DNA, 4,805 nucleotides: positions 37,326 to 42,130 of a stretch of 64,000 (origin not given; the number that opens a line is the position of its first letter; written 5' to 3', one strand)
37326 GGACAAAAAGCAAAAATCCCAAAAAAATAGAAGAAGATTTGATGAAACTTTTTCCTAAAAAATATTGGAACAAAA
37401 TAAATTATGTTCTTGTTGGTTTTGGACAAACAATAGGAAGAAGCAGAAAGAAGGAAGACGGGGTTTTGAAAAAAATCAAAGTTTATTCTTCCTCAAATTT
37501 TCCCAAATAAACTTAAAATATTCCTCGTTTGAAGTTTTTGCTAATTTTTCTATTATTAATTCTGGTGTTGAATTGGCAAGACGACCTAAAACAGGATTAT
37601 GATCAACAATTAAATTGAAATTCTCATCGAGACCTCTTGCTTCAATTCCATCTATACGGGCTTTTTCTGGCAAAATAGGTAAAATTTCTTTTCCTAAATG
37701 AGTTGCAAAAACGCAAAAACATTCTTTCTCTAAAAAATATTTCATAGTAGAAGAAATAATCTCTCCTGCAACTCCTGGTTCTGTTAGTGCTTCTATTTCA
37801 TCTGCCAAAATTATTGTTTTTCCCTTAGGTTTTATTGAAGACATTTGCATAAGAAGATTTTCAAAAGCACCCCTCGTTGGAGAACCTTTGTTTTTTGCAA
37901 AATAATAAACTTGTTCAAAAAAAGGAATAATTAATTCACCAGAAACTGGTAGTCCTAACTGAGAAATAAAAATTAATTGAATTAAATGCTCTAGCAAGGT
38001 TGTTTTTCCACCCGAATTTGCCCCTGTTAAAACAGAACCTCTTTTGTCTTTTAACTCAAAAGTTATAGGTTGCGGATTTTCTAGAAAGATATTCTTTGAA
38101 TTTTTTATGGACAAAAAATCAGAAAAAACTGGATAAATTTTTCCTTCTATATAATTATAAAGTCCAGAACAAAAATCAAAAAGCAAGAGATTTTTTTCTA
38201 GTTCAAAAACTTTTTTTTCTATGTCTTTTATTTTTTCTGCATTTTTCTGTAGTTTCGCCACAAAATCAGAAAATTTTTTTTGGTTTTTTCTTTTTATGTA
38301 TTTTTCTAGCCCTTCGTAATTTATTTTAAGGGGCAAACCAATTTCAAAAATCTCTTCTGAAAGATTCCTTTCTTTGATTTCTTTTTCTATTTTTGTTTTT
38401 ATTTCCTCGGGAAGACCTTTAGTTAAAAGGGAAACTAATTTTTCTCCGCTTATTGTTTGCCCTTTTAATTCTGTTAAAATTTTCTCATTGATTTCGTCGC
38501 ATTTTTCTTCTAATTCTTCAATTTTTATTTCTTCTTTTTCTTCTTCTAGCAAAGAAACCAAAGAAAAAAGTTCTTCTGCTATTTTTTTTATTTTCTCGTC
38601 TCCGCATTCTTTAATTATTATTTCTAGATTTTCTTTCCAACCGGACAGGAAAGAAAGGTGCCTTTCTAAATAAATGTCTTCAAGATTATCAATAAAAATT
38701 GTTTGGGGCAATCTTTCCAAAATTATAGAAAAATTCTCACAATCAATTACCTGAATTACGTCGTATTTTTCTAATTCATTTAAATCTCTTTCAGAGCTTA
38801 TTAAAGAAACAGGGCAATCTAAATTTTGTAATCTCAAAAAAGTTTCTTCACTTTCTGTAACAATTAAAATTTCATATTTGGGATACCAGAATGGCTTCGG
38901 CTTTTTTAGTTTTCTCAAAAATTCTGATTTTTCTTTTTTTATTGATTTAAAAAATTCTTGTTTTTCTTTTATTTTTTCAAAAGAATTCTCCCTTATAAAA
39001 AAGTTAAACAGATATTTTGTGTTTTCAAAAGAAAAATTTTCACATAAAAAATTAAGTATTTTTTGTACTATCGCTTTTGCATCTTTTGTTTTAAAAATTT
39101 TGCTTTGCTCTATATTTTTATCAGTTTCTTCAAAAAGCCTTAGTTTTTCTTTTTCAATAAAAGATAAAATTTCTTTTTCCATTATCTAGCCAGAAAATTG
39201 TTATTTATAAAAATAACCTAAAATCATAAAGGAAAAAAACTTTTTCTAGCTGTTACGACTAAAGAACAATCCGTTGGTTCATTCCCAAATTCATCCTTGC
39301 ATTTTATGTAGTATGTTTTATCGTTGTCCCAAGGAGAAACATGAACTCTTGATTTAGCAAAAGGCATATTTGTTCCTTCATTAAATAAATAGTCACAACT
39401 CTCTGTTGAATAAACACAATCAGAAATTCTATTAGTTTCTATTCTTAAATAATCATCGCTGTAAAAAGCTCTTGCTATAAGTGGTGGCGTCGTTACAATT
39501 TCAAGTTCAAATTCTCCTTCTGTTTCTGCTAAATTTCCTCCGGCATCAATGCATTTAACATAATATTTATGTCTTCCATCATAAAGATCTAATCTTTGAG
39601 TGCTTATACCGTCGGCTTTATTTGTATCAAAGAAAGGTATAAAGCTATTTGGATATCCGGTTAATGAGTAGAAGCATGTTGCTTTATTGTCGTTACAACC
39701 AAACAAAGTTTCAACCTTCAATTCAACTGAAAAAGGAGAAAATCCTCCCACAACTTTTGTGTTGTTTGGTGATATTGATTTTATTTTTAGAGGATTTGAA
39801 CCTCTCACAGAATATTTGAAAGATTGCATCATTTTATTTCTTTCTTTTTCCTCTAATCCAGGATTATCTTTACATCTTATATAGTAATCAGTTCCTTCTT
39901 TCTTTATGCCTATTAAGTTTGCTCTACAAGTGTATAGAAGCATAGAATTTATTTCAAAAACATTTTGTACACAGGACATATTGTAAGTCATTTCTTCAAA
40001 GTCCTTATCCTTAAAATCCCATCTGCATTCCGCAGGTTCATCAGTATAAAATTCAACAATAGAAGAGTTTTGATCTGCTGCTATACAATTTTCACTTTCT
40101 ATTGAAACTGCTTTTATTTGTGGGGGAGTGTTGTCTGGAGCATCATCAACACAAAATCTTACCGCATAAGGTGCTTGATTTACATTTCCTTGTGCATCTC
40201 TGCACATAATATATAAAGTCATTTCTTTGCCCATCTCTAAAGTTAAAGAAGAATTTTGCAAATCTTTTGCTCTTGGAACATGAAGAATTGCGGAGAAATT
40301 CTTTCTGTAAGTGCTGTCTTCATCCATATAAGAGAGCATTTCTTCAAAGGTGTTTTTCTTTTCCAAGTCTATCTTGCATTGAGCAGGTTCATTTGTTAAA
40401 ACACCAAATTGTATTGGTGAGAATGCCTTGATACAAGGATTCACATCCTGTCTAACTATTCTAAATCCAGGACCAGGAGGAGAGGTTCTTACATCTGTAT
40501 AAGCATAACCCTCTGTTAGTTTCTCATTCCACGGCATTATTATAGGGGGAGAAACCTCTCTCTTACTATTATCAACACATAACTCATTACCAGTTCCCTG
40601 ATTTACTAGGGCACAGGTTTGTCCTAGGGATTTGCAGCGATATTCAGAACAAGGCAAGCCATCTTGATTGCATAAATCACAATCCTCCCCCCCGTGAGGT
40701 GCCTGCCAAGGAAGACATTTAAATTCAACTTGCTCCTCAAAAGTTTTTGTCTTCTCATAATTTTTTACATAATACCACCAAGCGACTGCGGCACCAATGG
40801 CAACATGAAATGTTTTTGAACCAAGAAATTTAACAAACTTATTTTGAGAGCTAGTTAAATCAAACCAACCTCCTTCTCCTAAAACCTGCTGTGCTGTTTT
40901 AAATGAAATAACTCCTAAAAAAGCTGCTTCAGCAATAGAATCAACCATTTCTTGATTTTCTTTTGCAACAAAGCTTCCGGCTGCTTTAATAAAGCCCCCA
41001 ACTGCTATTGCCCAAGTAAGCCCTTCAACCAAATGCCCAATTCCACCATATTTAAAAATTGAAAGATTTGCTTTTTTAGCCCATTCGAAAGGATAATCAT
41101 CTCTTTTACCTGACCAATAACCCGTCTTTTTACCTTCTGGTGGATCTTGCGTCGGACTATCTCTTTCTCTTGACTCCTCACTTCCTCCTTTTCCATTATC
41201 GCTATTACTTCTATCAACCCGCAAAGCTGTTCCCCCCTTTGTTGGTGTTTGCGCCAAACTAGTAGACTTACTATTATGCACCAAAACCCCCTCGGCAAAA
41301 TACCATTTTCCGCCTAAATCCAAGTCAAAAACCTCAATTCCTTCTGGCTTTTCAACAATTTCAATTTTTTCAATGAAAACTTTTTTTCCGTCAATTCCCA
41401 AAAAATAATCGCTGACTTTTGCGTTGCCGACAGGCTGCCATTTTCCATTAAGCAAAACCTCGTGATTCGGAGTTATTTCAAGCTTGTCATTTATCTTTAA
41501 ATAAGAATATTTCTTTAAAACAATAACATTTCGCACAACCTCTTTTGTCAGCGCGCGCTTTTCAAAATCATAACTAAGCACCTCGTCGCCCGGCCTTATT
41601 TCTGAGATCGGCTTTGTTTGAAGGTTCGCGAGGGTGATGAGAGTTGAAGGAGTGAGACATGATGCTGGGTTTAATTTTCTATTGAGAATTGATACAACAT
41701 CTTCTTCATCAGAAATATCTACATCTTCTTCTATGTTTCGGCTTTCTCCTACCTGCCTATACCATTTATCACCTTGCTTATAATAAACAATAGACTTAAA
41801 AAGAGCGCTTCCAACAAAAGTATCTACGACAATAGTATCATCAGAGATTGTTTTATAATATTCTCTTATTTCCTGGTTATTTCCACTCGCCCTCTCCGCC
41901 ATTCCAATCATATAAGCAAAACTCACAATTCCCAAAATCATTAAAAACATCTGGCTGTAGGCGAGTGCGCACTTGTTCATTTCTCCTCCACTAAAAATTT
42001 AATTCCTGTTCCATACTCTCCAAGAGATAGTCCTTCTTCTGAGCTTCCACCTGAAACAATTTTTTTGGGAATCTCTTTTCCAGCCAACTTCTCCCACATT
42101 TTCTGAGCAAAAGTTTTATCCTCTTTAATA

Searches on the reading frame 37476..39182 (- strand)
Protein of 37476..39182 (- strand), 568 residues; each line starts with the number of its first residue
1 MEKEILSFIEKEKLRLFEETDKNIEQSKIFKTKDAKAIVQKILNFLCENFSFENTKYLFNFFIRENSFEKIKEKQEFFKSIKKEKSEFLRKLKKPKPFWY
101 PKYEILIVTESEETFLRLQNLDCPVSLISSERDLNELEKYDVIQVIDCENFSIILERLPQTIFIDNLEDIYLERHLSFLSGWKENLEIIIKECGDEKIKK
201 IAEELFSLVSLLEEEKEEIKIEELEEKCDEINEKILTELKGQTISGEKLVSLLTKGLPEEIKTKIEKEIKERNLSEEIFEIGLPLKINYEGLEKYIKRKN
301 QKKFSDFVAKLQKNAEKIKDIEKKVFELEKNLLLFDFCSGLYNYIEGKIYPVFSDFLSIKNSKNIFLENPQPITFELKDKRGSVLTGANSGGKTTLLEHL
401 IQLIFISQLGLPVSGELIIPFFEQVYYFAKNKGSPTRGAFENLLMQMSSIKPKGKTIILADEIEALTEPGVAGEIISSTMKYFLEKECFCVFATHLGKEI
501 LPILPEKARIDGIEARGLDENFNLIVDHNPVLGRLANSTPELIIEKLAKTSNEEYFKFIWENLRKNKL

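Call 26: search_protein_families(library=pfam, proteins=[window:37476-39182:-], max_evalue=0.001)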
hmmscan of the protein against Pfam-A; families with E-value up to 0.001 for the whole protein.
window:37476-39182:- (568 aa): 1 family
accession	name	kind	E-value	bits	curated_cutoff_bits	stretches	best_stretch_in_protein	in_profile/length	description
PF00488.27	MutS_V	-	0.00016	22.1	30.2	1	384-496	2-120/188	MutS domain V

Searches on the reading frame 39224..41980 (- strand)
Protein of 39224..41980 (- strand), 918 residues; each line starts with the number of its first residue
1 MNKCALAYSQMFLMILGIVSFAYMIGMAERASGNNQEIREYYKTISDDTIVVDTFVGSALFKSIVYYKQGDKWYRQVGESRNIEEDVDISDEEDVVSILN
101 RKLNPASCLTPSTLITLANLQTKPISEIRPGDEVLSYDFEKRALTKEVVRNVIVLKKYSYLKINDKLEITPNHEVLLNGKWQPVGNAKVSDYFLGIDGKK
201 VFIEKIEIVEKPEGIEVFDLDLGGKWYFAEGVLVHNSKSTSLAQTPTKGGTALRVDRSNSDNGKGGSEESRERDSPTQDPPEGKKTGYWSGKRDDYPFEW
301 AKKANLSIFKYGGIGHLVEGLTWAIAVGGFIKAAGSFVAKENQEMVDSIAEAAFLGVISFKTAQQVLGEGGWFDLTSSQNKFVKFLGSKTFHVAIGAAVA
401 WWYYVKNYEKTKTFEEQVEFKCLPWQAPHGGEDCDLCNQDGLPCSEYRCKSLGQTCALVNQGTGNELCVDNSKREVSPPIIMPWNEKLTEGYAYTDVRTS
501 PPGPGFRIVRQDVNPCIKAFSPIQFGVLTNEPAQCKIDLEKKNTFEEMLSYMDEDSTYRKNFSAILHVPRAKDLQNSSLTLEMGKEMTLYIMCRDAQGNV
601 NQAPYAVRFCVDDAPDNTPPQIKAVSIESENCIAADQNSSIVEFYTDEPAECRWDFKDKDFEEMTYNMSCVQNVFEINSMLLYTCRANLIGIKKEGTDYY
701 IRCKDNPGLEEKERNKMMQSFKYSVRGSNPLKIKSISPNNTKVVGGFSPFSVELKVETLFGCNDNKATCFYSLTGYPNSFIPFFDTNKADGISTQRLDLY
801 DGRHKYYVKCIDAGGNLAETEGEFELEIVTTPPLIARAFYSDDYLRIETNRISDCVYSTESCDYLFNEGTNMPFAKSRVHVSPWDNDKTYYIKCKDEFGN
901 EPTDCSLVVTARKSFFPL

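Call 4: search_protein_families(library=pfam, proteins=[window:39224-41980:-], max_evalue=1)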
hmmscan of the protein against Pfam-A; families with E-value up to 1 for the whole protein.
window:39224-41980:- (918 aa): 5 families
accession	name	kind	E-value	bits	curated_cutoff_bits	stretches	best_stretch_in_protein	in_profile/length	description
PF14623.11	Vint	-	1.3e-06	28.8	27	1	107-182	1-71/166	Hint-domain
PF14890.11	Intein_splicing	-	3e-05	24.3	35.8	1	115-554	1-114/155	Intein splicing domain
PF01079.26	Hint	-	5.3e-05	23.3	29.7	1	106-174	11-85/213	Hint module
PF07591.16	PT-HINT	-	0.00027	21.6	27.7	1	123-237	9-137/137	Pretoxin HINT domain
PF09419.16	PGP_phosphatase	-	0.032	14.3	20.4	1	616-659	35-78/168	Mitochondrial PGP phosphatase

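Call 15: search_protein_families(library=ncbifam, proteins=[window:39224-41980:-], max_evalue=1)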
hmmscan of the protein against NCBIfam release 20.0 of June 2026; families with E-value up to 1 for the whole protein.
window:39224-41980:- (918 aa): 3 families
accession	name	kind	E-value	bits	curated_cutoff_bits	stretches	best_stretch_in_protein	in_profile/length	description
NF038136.1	rSAM_Rv_intein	exception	0.033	13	700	1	108-186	76-159/574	intein-containing Rv2578c family radical SAM protein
TIGR01445.1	intein_Nterm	domain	0.097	13.7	24.5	1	108-176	1-82/83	intein N-terminal splicing region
NF005852.0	PRK07773.1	equivalog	0.3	9.2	780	0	105-192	395-489/886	replicative DNA helicase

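Call 51: list_cluster_members(proteins=[window:39227-41980:-, window:41980-44301:-, window:44280-45044:-, window:49083-49841:-])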
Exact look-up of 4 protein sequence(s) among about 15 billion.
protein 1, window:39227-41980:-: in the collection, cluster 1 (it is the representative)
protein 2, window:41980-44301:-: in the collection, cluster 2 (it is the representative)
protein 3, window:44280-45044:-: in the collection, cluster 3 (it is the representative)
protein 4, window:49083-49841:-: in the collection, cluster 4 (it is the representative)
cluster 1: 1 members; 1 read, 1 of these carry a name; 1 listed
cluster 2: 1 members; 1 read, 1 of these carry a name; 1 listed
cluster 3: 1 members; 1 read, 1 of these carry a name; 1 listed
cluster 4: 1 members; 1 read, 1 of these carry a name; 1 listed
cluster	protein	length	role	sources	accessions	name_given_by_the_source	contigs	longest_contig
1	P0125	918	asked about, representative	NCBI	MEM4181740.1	MAG: Hint domain-containing protein [Candidatus Pacearchaeota archaeon]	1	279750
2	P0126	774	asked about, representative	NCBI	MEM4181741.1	MAG: hypothetical protein QXX68_01125 [Candidatus Pacearchaeota archaeon]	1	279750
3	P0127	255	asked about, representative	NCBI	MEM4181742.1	MAG: hypothetical protein QXX68_01130 [Candidatus Pacearchaeota archaeon]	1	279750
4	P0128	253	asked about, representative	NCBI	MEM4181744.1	MAG: hypothetical protein QXX68_01140 [Candidatus Pacearchaeota archaeon]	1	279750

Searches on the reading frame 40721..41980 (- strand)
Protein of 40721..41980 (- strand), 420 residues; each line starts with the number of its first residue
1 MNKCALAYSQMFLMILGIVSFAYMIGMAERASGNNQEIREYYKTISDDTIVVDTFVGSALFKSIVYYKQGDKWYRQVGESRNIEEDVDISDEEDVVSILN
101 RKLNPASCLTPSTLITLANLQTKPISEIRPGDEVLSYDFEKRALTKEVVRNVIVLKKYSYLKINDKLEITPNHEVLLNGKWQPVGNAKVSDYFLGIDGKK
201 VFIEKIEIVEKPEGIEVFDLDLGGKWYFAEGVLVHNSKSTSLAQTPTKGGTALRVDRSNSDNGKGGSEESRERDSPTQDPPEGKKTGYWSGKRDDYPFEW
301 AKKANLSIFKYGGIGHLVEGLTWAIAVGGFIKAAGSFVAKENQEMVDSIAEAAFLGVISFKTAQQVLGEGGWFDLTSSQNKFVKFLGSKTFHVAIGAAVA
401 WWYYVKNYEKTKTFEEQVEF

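Call 50: find_homologous_proteins(query=window:40721-41980:-, max_evalue=0.001)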
Query window:40721-41980:- (420 aa): 4 proteins with E <= 0.001 among 7667 candidates.
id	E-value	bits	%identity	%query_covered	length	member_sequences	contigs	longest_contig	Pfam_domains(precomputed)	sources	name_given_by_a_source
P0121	3.2e-8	51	33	36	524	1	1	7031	PF07591.16,PF01079.26,PF14890.12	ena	-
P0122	1.9e-5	42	29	32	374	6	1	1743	PF07591.16,PF09479.17,PF14623.12,PF05203.22,PF01079.26,PF08517.18,PF14890.12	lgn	-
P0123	1.3e-4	39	27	47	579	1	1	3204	PF07591.16,PF00240.30,PF14560.13,PF13676.12,PF01079.26,PF11976.15,PF14890.12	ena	-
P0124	5.1e-4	37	30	33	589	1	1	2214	PF07591.16,PF00240.30,PF14560.13,PF01079.26,PF11976.15,PF14890.12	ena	-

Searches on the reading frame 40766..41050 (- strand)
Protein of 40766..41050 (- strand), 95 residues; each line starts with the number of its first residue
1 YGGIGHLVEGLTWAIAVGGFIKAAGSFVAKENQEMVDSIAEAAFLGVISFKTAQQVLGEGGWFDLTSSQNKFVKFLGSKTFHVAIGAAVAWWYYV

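Call 16: search_protein_families(library=pfam, proteins=[window:40766-41050:-], max_evalue=10)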
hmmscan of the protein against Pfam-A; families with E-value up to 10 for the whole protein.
window:40766-41050:- (95 aa): 1 family
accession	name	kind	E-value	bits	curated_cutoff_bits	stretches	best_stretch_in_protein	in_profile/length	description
PF16481.10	DUF5058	-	0.019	15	28.2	1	10-76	127-188/222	Domain of unknown function (DUF5058)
